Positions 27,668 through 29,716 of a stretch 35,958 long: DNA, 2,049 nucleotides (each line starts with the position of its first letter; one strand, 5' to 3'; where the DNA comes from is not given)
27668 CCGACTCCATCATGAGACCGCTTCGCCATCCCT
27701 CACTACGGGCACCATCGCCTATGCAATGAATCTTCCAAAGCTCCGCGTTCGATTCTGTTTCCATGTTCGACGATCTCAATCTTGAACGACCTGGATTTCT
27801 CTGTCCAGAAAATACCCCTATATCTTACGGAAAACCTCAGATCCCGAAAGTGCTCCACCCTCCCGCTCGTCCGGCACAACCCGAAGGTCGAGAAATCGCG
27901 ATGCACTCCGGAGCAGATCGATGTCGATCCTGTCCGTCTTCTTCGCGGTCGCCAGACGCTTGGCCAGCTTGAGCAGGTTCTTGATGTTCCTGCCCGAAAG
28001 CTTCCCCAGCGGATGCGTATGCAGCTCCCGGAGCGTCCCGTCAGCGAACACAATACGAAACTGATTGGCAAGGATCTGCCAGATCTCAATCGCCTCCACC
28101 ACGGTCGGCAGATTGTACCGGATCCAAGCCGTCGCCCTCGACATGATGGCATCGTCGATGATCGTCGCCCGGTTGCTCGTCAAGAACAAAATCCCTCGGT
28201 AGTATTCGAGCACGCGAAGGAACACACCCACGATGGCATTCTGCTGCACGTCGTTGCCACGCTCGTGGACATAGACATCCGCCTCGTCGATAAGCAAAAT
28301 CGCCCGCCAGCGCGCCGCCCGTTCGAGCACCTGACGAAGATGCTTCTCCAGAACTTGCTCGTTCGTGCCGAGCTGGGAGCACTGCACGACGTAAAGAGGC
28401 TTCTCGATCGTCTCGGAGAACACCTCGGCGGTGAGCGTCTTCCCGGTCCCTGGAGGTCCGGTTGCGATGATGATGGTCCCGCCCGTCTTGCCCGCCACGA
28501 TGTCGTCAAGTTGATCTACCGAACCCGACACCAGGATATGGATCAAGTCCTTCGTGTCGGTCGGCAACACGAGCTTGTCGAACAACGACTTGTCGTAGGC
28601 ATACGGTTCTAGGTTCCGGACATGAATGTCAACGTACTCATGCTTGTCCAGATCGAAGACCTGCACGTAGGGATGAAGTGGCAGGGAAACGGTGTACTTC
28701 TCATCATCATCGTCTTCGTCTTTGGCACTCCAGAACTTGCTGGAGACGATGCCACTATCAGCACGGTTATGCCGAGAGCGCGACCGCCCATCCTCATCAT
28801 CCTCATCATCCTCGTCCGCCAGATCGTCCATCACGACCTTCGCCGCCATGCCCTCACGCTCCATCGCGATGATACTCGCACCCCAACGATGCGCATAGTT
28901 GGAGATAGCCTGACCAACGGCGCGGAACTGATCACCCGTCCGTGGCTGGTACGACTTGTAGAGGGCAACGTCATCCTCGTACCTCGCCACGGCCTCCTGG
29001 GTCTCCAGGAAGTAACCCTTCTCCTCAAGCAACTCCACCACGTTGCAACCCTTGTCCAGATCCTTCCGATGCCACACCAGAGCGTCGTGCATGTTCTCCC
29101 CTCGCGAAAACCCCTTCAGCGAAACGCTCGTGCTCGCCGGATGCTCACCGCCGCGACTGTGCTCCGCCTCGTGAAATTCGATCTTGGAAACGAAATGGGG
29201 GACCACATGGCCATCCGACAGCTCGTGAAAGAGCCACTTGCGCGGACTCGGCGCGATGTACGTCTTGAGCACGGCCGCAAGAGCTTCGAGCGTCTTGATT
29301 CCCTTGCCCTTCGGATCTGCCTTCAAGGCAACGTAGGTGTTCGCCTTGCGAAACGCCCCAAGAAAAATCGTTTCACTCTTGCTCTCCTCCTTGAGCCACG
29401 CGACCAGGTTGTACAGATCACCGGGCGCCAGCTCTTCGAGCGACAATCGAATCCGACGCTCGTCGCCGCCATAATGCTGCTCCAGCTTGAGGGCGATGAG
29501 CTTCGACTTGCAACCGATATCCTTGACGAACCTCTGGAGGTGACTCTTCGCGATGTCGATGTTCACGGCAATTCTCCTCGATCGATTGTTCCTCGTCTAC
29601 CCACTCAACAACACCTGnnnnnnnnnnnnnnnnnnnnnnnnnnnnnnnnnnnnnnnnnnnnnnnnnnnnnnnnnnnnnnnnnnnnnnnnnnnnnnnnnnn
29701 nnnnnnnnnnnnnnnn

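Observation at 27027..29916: Operon centred on a classic AAA+ ATPase with a novel 350-aa N-terminal region and three unknown partners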

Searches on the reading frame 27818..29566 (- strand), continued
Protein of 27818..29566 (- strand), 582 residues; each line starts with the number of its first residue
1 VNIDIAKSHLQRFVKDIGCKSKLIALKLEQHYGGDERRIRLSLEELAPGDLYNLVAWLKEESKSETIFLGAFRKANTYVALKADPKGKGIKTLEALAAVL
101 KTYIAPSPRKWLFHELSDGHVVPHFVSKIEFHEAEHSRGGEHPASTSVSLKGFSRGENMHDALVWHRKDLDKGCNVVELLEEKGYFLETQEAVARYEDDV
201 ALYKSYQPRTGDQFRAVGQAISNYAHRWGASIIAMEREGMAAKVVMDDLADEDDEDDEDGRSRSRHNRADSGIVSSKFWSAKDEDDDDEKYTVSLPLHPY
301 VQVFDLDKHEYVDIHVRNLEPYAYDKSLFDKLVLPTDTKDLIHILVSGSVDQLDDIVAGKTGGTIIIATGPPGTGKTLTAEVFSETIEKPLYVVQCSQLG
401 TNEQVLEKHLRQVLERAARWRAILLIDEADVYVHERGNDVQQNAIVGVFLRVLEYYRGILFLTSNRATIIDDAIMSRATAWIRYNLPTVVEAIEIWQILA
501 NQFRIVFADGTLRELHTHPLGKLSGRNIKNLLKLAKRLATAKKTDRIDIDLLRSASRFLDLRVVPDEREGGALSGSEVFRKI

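Call 56: find_related_loci(query=A1, collection=genome_contigs, flank=6000)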
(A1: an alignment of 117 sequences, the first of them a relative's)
Query A1 (582 aa) in genome_contigs; peptide patterns used: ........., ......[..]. (x = any residue, [..] = any of these).
35 stretches matched a pattern; 6 encode a relative of the query (tblastn E <= 1e-3); 6 distinct loci.
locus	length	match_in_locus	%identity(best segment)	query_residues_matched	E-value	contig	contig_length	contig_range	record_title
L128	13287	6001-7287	39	92-561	2e-99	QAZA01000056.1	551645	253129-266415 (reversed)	Verrucomicrobia bacterium LW23 LW23_contig_9b_Average_coverage:_46.71, whole genome shotgun sequence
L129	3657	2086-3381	38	92-565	6e-99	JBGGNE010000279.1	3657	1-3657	MAG: Candidatus Methylacidiphilales bacterium isolate bin.034 k141_236762, whole genome shotgun sequence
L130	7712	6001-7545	36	39-536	3e-94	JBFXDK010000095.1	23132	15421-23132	MAG: Acetobacteraceae bacterium isolate CA_2019_TPBS_91 NODE_10473_length_23132_cov_19.080504_TPBS, whole genome shotgun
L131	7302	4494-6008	38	77-558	5e-94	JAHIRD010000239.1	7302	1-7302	MAG: Proteobacteria bacterium isolate MM_PC_MetaG.mb.113 MM_PC_MetaG.mb.113_k141_556186, whole genome shotgun sequence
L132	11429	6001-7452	36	125-572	3e-81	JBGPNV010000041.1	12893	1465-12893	MAG: Thermoplasmata archaeon isolate OBJ_0618_7090110_206 k141_8233110_length_12893_cov_16.0099, whole genome shotgun se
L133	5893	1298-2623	36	124-559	8e-72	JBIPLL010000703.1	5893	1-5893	MAG: Beijerinckiaceae bacterium isolate ME2012-09-07_3300043786_group4_bin6 Rohwer_bin1940_scaffold_19481_c1, whole geno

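Call 58: find_related_loci(query=A1, collection=viral_contigs, flank=5000)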
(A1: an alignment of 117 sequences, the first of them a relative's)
Query A1 (582 aa) in viral_contigs; peptide patterns used: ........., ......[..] (x = any residue, [..] = any of these).
125 stretches matched a pattern; 71 encode a relative of the query (tblastn E <= 1e-3); 71 distinct loci.
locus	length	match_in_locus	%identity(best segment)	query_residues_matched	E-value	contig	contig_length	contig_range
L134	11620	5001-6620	48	28-581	2e-147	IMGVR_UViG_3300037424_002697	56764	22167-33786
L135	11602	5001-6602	46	11-561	2e-143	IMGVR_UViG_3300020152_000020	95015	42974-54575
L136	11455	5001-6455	46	34-539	3e-133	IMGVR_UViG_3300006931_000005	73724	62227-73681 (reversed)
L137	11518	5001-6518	44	43-566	2e-133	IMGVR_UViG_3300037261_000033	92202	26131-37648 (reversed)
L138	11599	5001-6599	45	4-562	2e-132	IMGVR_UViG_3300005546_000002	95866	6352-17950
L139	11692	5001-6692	40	1-561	1e-125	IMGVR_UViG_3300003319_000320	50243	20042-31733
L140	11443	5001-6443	48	70-561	1e-139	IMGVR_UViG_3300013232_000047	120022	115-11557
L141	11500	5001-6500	44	54-539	5e-121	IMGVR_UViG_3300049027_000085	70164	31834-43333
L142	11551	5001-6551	43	32-561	5e-129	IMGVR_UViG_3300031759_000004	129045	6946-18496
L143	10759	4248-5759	40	74-566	8e-114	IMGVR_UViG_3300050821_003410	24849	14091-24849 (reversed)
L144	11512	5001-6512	40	74-566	8e-114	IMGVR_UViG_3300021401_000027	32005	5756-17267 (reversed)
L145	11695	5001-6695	39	1-544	9e-113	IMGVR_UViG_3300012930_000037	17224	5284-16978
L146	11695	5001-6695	39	1-544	1e-112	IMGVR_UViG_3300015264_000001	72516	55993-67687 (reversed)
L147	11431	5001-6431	41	85-563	2e-106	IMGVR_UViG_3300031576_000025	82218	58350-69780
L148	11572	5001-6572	37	22-558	4e-106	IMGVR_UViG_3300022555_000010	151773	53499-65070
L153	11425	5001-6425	45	88-563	1e-119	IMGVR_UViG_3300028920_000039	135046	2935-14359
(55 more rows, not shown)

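Call 71: get_annotated_region(hit=H6, flank=5000)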
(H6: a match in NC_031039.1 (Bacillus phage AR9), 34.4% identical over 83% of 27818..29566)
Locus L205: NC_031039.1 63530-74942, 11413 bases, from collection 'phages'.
description: Bacillus phage AR9, complete genome.
organism: Bacillus phage AR9 (NCBI taxid 1815509)
taxonomy: Viruses; Duplodnaviria; Heunggongvirae; Uroviricota; Caudoviricetes; Takahashivirus; Takahashivirus PBS1
host: Bacillus subtilis subsp. subtilis 168; source: -; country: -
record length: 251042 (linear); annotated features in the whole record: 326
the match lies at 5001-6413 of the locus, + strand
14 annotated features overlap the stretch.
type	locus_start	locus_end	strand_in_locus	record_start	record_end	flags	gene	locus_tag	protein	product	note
CDS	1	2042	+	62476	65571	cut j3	-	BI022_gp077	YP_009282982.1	hydrolase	proteolysed protein, contained only RNAP domain is found in virions, virion RNAP subunit; HD family phosphohydrolase ...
CDS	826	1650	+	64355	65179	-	-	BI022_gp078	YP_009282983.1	HNH endonuclease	group I intron VSR cd02883- nudix_hydrolase, cd01038 - endonuclease_DUF559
CDS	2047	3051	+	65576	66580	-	-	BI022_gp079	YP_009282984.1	hypothetical protein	-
CDS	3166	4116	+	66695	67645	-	-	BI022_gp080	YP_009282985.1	hypothetical protein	-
CDS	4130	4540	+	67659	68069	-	-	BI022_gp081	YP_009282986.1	holin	-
regulatory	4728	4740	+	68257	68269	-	-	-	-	promoter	early promoter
CDS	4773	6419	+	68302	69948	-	-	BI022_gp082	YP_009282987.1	ATP-dependent protease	cd00009 - ATPases associated with a wide variety of cellular activities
CDS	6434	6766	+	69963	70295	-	-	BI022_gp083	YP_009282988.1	virion structural protein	-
CDS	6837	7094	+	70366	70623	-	-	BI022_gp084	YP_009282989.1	zinc-finger domain protein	-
CDS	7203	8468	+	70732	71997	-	-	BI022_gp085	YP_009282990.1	UvsX-like recombinase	RecA family ATPase; PRK11308 - dppF dipeptide transporter ATP-binding subunit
regulatory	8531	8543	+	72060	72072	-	-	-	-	promoter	early promoter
CDS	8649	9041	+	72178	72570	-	-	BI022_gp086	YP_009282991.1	hypothetical protein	-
CDS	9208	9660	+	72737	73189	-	-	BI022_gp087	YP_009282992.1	hypothetical protein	-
CDS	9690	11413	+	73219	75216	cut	-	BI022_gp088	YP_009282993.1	RNA polymerase beta subunit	non-virion RNAP subunit; DNA-directed RNA polymerase beta subunit, C-terminus; pfam00562 - RNA polymerase Rpb2, domain 6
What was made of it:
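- Early expression: an annotated early promoter lies directly upstream of AR9 BI022_gp082 (call 71).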

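Call 105: search_protein_families(library=pfam, proteins=[L128:125-2659:+, L128:2745-4103:-, L128:4402-5505:-, L128:10808-12358:-, L128:7832-8332:-, L130:3938-4486:+, L145:1205-2794:+, L153:10220-11233:+, L144:634-1509:+], max_evalue=0.001)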
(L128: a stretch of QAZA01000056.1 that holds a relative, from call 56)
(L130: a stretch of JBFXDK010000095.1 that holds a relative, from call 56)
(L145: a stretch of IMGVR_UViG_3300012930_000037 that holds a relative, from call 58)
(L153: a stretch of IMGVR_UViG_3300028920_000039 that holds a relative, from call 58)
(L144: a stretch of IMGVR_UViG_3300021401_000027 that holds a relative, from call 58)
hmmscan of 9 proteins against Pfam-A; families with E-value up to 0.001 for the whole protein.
L128:125-2659:+ (844 aa): 3 families
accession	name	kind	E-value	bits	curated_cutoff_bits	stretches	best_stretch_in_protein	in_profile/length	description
PF00912.28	Transgly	-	3.5e-47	160.6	27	1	73-237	10-174/178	Transglycosylase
PF06832.18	BiPBP_C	-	1.6e-10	41.2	26.8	1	751-837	4-90/90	Penicillin-Binding Protein C-terminus Family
PF00905.27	Transpeptidase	-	2.9e-10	40.3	22.1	1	325-581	2-274/299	Penicillin binding protein transpeptidase domain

L128:2745-4103:- (452 aa): 8 families
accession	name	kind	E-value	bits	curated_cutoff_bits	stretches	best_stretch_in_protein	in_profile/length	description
PF07724.20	AAA_2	-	1.5e-31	110.1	27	1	139-343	2-166/166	AAA domain (Cdc48 subfamily)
PF06689.19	zf-C4_ClpX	-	1.3e-17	63.8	27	1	31-65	3-38/39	ClpX C4-type zinc finger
PF00004.35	AAA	-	4.8e-14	53.4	21.2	1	143-248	1-97/131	ATPase family associated with various cellular activities (AAA)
PF10431.15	ClpB_D2-small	-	4.1e-09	36.8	21.9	1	349-426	1-74/81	C-terminal, D2-small domain, of ClpB protein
PF05496.18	RuvB_N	-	6.9e-06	26.3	27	1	120-223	13-102/159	Holliday junction DNA helicase RuvB P-loop domain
PF01078.27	Mg_chelatase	-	1.2e-05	25.3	20.3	1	141-164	23-46/207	Magnesium chelatase, subunit ChlI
PF07728.20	AAA_5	-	3.1e-05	24.4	22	1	142-221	1-82/139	AAA domain (dynein-related subfamily)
PF13401.12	AAA_22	-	0.00016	22.4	27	0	140-169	5-37/130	AAA domain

L128:4402-5505:- (367 aa): 3 families
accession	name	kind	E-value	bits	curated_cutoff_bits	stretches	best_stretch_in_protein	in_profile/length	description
PF06071.19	YchF-GTPase_C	-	2.2e-36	124.3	27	1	283-366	1-84/84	Protein of unknown function (DUF933)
PF01926.29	MMR_HSR1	-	6.2e-24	84.7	21.9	1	4-117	2-94/113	50S ribosome-binding GTPase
PF02421.24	FeoB_N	-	3.2e-08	33.7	27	1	5-50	4-48/156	Ferrous iron transport protein B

L128:10808-12358:- (516 aa): 0 families

L128:7832-8332:- (166 aa): 0 families

L130:3938-4486:+ (182 aa): 1 family
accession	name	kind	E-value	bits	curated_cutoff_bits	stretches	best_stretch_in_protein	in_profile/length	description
PF19474.4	DUF6011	-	1.1e-12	47.7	26.6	1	118-148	7-37/37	Family of unknown function (DUF6011)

L145:1205-2794:+ (529 aa): 4 families
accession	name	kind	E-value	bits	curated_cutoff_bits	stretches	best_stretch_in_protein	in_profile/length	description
PF00176.29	SNF2-rel_dom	-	1.2e-17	64.4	24.9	1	46-310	1-266/290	SNF2-related domain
PF00271.37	Helicase_C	-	1.3e-06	29.1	23.5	1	369-476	2-110/110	Helicase conserved C-terminal domain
PF00270.35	DEAD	-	4.8e-06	26.8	26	1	62-206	19-161/167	DEAD/DEAH box helicase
PF04851.21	ResIII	-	6.5e-06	26.6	22.5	1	43-205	4-162/164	Type III restriction enzyme, res subunit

L153:10220-11233:+ (337 aa): 1 family
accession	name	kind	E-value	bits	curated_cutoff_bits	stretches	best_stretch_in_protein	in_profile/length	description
PF06067.16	DUF932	-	1.8e-61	208.3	23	1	77-306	1-227/227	Domain of unknown function (DUF932)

L144:634-1509:+ (291 aa): 2 families
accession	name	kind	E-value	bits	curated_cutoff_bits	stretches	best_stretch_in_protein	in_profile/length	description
PF02739.22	5_3_exonuc_N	-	7.3e-28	97.8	34.3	1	5-164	2-155/164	5'-3' exonuclease, N-terminal resolvase-like domain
PF01367.25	5_3_exonuc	-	3.2e-08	34.4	40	1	174-210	1-37/97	5'-3' exonuclease, C-terminal SAM fold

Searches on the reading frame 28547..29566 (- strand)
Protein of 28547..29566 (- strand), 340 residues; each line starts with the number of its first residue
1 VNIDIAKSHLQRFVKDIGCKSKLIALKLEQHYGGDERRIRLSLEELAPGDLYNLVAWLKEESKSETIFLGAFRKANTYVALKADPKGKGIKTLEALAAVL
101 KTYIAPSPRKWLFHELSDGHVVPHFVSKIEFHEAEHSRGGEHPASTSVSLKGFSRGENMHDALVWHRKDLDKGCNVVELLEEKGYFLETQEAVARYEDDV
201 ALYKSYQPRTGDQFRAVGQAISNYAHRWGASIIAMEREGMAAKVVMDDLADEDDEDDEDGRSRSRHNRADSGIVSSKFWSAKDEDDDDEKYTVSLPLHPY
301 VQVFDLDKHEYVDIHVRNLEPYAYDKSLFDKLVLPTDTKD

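Call 51: predict_structure(alignment_id=A2)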
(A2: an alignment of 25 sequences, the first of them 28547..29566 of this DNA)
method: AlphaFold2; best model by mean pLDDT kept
length: 340 residues; sequences in the alignment: 25
mean_pLDDT: 86.2   pTM: 0.81
mean pLDDT of the five models: 86.2, 86.1, 85.2, 84.5, 83.0
residues with pLDDT >= 90: 225; 70-90: 61; 50-70: 32; < 50: 22
segments of 3 or more residues with pLDDT < 50: 252-257, 262-269, 332-334
pLDDT, mean of each block of 10 residues (from residue 1): 91 89 86 79 90 94 91 93 92 95 95 95 97 88 95 91 96 95 97 97 94 95 68 92 89 50 48 86 59 93 93 96 69 51
secondary structure, 60 per line:
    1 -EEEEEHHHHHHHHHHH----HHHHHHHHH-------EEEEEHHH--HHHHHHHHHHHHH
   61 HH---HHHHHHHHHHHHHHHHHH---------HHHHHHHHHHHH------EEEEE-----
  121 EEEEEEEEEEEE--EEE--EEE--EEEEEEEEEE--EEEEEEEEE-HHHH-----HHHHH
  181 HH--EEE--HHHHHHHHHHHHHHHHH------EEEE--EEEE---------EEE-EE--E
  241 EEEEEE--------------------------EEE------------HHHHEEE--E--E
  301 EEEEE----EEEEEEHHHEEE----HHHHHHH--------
elements in order: E2-6 H7-17 H22-30 E38-42 H48-62 H66-83 H93-104 E111-115 E121-132 E135-137 E140-142 E145-154 E157-165 H167-170 H176-182 E185-187 H190-206 E213-216 E219-222 E232-234 E240-246 E273-275 H288-291 E292-294 E300-305 E310-315 E319-321 H326-332

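Call 77: fold_search(model_id=the predicted structure, library=viral)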
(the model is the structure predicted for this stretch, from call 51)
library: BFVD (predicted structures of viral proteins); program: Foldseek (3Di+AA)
matches with E <= 10: 879; with E <= 0.001: 6
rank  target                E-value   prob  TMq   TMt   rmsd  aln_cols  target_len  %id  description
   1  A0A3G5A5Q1            2.3e-07  1.00  0.42  0.27   8.1       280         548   13  AAA family ATPase [Homavirus sp.]
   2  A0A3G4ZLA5            2.4e-07  1.00  0.48  0.24  10.9       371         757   13  ATPase [Terrestrivirus sp.]
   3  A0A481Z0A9            3.0e-07  1.00  0.41  0.23  12.4       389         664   10  AAA family ATPase [Mimivirus LCMiAC01]
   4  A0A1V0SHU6            3.8e-07  1.00  0.45  0.36   8.9       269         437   12  AAA family ATPase [Klosneuvirus KNV1]
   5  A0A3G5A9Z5            5.2e-07  1.00  0.42  0.27  12.4       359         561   10  ATPase [Hyperionvirus sp.]
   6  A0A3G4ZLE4            1.2e-06  1.00  0.46  0.24   9.8       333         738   12  ATPase [Terrestrivirus sp.]
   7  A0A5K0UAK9            2.6e-03  0.92  0.18  0.11  15.9       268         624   13  AAA+ ATPase domain-containing protein [Yasminevirus sp. GU-2018]
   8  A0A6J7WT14            2.0e-02  0.21  0.14  0.09  26.3       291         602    8  Prohead protease [uncultured Caudovirales phage]
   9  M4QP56                2.6e-02  0.57  0.11  0.18   8.8        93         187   15  Uncharacterized protein [Loktanella phage pCB2051-A]
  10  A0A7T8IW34            4.1e-02  0.35  0.14  0.23  18.7       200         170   10  Uncharacterized protein [Erwinia phage pEa_SNUABM_5]
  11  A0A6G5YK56            5.1e-02  0.77  0.15  0.35  18.0       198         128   10  (no name in the UniProt tables at hand)
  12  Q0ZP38                5.1e-02  0.09  0.10  0.10  25.4       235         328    7  Uncharacterized protein [Neodiprion abietis nucleopolyhedrovirus]
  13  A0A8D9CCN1            5.4e-02  0.23  0.15  0.22  21.2       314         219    7  Uncharacterized protein [uncultured marine phage]
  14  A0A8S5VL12            6.3e-02  0.23  0.12  0.24  17.1       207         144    9  (no name in the UniProt tables at hand)
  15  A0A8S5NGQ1            7.1e-02  0.14  0.11  0.18  15.3       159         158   12  DNA-directed RNA polymerase [Siphoviridae sp. ctB9N2]
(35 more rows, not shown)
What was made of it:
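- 28562..29566 (-): Family-specific N-terminal region (residues 1-335): helical sub-domain, beta-rich sub-domains including an SH3/Tudor-like barrel, and two disordered poly-acidic loops (residues 247-272 and 280-292). Foldseek BFVD matches giant-virus 'AAA family ATPase' proteins at E ~2e-7 (call 77).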

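Call 85: search_protein_representatives(alignment_id=A2)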
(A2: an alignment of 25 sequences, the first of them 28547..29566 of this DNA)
Query: 25 sequences, 324 profile positions. Proteins with E-value up to 0.001 (for the whole library): 906; up to 1e-10: 759; up to 1e-30: 412. The best 150 are listed.
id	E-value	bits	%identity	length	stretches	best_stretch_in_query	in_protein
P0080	1.4e-114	399.5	-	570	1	1-324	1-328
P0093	1.6e-114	399.3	-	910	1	1-324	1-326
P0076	4.3e-110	384.7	-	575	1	1-324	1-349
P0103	4.7e-108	378.1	-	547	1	1-324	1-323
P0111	2.9e-103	362.3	-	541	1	1-324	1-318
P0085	8.5e-101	354.2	-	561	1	1-324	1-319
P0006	1.0e-98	347.4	-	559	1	1-324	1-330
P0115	4.0e-98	345.4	-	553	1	1-324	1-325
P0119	8.4e-97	341.1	-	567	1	1-323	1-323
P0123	1.2e-96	340.6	-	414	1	1-324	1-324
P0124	6.6e-94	331.6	-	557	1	1-323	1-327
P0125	7.8e-94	331.3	-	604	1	1-324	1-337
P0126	1.1e-92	327.6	-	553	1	1-324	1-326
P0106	8.5e-91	321.3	-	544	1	1-324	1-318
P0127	4.0e-90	319.1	-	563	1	1-324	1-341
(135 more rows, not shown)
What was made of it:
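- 28562..29566 (-): The domain profile hits 906 clusters, nearly all 540-600 aa with the domain at residues 1-330 (call 85).
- The N-domain profile finds 906 clusters with the same layout (call 85).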

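Call 101: search_protein_families(library=pfam, alignment_id=A2, max_evalue=1)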
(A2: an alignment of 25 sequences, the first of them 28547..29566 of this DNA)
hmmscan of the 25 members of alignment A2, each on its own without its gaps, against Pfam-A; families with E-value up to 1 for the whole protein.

A. member 1, window:28547-29566:- (340 aa): 0 families

B. families by the number of members that match (of 25 scanned): 17 families
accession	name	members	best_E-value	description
PF24897.1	DUF7744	1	0.028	Domain of unknown function (DUF7744)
PF19185.5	DUF5867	1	0.039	Family of unknown function (DUF5867)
PF02649.19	GCHY-1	1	0.043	Type I GTP cyclohydrolase folE2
PF23961.1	Phage_tail_terminator_9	1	0.045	Phage neck terminator protein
PF00252.24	Ribosomal_L16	1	0.057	Ribosomal protein L16p/L10e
PF16715.11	CDPS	1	0.1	Cyclodipeptide synthase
PF07263.16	DMP1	1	0.1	Dentin matrix protein 1 (DMP1)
PF21648.2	M1E1E6-like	1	0.11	Integron cassette protein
PF15803.10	zf-SCNM1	1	0.12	Zinc-finger of sodium channel modifier 1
PF13711.11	DUF4160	1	0.12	Domain of unknown function (DUF4160)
PF02952.23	Fucose_iso_C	1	0.14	L-fucose isomerase, C-terminal domain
PF06696.16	Strep_SA_rep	1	0.14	Streptococcal surface antigen repeat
PF05862.16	IceA2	1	0.17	Helicobacter pylori IceA2 protein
PF02724.19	CDC45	1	0.18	CDC45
PF22420.1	MglA_C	1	0.19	Macrophage Locus Protein A, C-terminal domain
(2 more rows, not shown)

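Call 102: search_solved_structures(query=A2, max_evalue=10)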
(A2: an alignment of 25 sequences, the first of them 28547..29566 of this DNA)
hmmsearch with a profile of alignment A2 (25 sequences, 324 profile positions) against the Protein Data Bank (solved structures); distinct sequences matched with E-value up to 10: 8.
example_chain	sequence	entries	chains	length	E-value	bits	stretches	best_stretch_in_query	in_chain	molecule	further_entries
7nhk_p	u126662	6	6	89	0.021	17.7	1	16-92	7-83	30S ribosomal protein S15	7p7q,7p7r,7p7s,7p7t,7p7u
6o8w_o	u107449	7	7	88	0.023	17.6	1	17-92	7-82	30S ribosomal protein S15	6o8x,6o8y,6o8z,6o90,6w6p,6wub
5myj_AO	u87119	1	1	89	0.18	14.6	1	16-93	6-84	30S ribosomal protein S15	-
9sgx_A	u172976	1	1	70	0.29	13.9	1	147-192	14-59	STI1 domain-containing protein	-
7unr_o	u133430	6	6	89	0.42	13.4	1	18-90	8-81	30S ribosomal protein S15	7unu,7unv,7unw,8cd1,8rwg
6spc_o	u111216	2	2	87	0.46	13.3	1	21-90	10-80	30S ribosomal protein S15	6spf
6spe_o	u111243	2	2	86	0.5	13.1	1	28-90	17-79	30S ribosomal protein S15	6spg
9hig_O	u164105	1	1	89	1.1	12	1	42-92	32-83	Small ribosomal subunit protein uS15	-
